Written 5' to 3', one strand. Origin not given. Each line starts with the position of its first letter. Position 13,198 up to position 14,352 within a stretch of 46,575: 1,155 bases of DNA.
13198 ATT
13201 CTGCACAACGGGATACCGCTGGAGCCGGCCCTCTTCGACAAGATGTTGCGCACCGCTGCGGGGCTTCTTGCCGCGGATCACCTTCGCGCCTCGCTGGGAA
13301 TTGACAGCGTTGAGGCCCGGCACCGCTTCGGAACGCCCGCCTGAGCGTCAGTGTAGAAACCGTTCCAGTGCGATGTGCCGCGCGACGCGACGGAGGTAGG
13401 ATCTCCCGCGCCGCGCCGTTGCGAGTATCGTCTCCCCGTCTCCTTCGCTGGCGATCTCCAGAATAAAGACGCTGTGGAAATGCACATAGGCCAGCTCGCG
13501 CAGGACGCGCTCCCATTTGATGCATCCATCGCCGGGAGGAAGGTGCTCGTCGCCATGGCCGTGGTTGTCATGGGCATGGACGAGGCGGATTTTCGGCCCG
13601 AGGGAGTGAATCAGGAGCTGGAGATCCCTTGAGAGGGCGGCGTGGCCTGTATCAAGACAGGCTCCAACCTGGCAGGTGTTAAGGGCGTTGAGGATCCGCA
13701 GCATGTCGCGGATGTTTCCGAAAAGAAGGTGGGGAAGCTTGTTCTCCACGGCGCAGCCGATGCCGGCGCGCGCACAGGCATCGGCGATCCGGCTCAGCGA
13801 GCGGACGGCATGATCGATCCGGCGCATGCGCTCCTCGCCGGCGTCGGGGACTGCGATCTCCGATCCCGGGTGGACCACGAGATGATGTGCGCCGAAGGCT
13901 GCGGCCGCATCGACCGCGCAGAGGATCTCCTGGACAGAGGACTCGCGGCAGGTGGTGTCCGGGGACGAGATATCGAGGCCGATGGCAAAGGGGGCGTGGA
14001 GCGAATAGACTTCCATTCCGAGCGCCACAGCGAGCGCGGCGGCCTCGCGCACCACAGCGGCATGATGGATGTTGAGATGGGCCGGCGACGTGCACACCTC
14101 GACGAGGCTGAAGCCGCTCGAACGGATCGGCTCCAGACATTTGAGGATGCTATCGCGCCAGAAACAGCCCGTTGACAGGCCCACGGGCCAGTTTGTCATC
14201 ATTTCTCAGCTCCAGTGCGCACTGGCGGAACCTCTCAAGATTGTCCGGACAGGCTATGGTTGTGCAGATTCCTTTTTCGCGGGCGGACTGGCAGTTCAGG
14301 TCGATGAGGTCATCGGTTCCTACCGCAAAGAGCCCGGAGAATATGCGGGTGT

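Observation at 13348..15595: Chromosomal AEP (PriS/PrimPol)-like protein with a Cys-rich C-terminal domain, overlapping an EndoIV-fold TIM-barrel gene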

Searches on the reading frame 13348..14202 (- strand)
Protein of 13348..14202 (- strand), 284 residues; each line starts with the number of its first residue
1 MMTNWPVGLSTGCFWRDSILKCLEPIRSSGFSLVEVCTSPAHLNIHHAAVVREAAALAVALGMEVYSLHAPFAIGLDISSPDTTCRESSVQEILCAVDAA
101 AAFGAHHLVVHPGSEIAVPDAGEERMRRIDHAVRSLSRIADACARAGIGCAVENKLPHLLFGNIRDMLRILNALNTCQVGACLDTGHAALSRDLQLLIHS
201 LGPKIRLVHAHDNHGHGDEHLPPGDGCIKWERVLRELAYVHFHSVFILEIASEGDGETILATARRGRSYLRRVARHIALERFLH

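Call 3: search_protein_families(library=pfam, proteins=[window:13348-14202:-], max_evalue=1)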
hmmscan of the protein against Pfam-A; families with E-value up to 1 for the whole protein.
window:13348-14202:- (284 aa): 1 family
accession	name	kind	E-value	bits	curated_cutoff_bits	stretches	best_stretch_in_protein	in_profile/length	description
PF01261.30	AP_endonuc_2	-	4.9e-39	134.9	31.1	1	26-263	4-242/249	Xylose isomerase-like TIM barrel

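Call 4: search_protein_families(library=ncbifam, proteins=[window:13348-14202:-], max_evalue=1)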
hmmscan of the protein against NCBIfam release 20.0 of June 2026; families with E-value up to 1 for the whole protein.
window:13348-14202:- (284 aa): 15 families
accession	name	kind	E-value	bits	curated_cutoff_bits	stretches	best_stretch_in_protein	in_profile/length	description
NF041277.1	coba_remo_CbiR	equivalog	2.8e-16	59.8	105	1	43-257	40-241/249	cobamide remodeling phosphodiesterase CbiR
NF041099.2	keto_glucon_epim_IolO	equivalog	9e-11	41.6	300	1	16-258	20-254/269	5-keto-L-gluconate epimerase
NF007360.0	PRK09856.1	equivalog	4.3e-08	33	305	1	8-252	4-250/276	fructoselysine 3-epimerase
NF002198.0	PRK01060.1-3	equivalog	1e-07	31.8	244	1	51-216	41-200/253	deoxyribonuclease IV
NF051856.1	PsicseEpim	equivalog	8.1e-07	29.1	300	1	15-249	14-244/287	D-psicose 3-epimerase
TIGR00587.1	nfo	subfamily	2.3e-06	27.1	129.65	1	69-188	69-182/279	deoxyribonuclease IV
TIGR04379.1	myo_inos_iolE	equivalog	4.3e-06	26.5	290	2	223-273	239-289/290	myo-inosose-2 dehydratase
TIGR00542.1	hxl6Piso_put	equivalog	4.2e-05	23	272.15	1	55-270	62-268/279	L-ribulose-5-phosphate 3-epimerase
TIGR03234.1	OH-pyruv-isom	equivalog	0.00016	21.1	353.45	1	91-256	84-246/254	hydroxypyruvate isomerase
NF002196.0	PRK01060.1-1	equivalog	0.0011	18.3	333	1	63-188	63-183/297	deoxyribonuclease IV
NF009689.0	PRK13210.1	subfamily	0.0012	18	200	1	60-273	68-278/286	L-ribulose-5-phosphate 3-epimerase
NF009688.0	PRK13209.1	subfamily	0.0044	16.1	317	1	134-269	138-272/286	L-ribulose-5-phosphate 3-epimerase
TIGR02631.1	xylA_Arthro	equivalog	0.0058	15.7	447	1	78-153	102-179/382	xylose isomerase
TIGR00096.1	TIGR00096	equivalog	0.14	11.5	167.9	1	162-219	10-62/275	16S rRNA (cytidine(1402)-2'-O)-methyltransferase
NF002199.0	PRK01060.1-4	equivalog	0.15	11.1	315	1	77-188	75-183/282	deoxyribonuclease IV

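Call 23: search_solved_structures(query=window:13348-14202:-, max_evalue=0.01, show_alignments=2)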
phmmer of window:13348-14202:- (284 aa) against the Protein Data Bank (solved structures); distinct sequences matched with E-value up to 0.01: 18.
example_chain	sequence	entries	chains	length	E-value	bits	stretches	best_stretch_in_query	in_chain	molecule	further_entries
3wqo_A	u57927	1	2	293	3.6e-16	63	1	6-250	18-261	Uncharacterized protein MJ1311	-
4xsl_A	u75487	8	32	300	1.5e-07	34.7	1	24-251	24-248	D-tagatose 3-epimerase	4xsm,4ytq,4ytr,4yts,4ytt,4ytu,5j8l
2ou4_A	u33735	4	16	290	1.7e-07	34.5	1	24-251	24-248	D-tagatose 3-epimerase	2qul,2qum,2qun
4pgl_A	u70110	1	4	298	3.1e-07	33.7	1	24-251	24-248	D-tagatose 3-epimerase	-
4q7i_A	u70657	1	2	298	8.9e-07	32.2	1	24-251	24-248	D-tagatose 3-epimerase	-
3ayt_A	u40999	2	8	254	4.3e-06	30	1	66-272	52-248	Putative uncharacterized protein TTHB071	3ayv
4pfh_A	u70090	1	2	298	9.5e-06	28.8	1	24-249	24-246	D-tagatose 3-epimerase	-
3vnk_A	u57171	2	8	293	5.1e-05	26.4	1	19-249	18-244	Xylose isomerase domain protein TIM barrel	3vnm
3vni_A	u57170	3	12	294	5.2e-05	26.4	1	19-249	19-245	Xylose isomerase domain protein TIM barrel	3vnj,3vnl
2zvr_A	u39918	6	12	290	6e-05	26.2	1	16-246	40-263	Uncharacterized protein TM_0416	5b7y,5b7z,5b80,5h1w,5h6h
7e9w_A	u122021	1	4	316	6.5e-05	26.1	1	19-249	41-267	D-psicose 3-epimerase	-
3cqh_A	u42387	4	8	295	0.0008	22.5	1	23-271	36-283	L-ribulose-5-phosphate 3-epimerase ulaE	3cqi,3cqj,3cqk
8yeb_A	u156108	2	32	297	0.0013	21.8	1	11-215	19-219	Ketose 3-epimerase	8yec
7x7w_A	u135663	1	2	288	0.0043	20.1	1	15-247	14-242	D-PSICOSE 3-EPIMERASE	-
8xix_A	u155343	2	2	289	0.0061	19.6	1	76-249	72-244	D-tagatose 3-epimerase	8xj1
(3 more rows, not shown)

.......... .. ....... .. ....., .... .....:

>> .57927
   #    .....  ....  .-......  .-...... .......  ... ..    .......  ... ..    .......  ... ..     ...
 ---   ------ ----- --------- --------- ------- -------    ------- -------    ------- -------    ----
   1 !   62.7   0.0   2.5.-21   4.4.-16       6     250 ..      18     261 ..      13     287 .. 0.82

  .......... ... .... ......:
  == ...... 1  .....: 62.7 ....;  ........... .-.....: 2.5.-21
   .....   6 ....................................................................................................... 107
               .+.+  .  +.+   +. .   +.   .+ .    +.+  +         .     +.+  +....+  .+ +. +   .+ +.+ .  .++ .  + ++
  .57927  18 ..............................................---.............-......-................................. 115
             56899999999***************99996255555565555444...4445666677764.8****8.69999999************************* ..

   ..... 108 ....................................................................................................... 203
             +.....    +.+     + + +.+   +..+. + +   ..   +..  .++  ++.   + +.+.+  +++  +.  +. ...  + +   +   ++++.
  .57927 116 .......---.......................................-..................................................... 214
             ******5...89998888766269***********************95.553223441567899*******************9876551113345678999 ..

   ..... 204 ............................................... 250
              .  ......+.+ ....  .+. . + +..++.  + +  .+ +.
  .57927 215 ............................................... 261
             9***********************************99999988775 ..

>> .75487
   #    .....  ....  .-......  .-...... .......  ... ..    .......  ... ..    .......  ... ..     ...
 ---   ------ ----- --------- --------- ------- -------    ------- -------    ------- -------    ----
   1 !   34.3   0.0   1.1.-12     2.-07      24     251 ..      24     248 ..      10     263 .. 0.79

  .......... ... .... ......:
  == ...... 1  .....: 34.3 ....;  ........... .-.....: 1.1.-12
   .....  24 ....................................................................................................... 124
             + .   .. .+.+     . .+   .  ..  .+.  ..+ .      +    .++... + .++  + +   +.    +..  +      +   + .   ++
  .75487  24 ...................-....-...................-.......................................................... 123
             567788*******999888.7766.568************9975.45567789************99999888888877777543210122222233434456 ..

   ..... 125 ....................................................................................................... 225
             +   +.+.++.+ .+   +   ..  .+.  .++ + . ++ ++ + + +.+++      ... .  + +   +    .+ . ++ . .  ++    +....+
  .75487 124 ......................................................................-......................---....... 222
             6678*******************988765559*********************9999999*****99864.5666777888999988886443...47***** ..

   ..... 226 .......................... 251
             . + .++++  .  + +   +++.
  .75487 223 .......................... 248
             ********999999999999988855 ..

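Call 32: search_protein_families(library=padloc, proteins=[window:13348-14202:-], max_evalue=1)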
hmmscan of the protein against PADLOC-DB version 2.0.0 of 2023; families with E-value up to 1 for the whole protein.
window:13348-14202:- (284 aa): 0 families

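Call 33: search_protein_families(library=phrogs, proteins=[window:13348-14202:-], max_evalue=1)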
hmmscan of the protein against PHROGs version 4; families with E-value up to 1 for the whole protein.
window:13348-14202:- (284 aa): 0 families
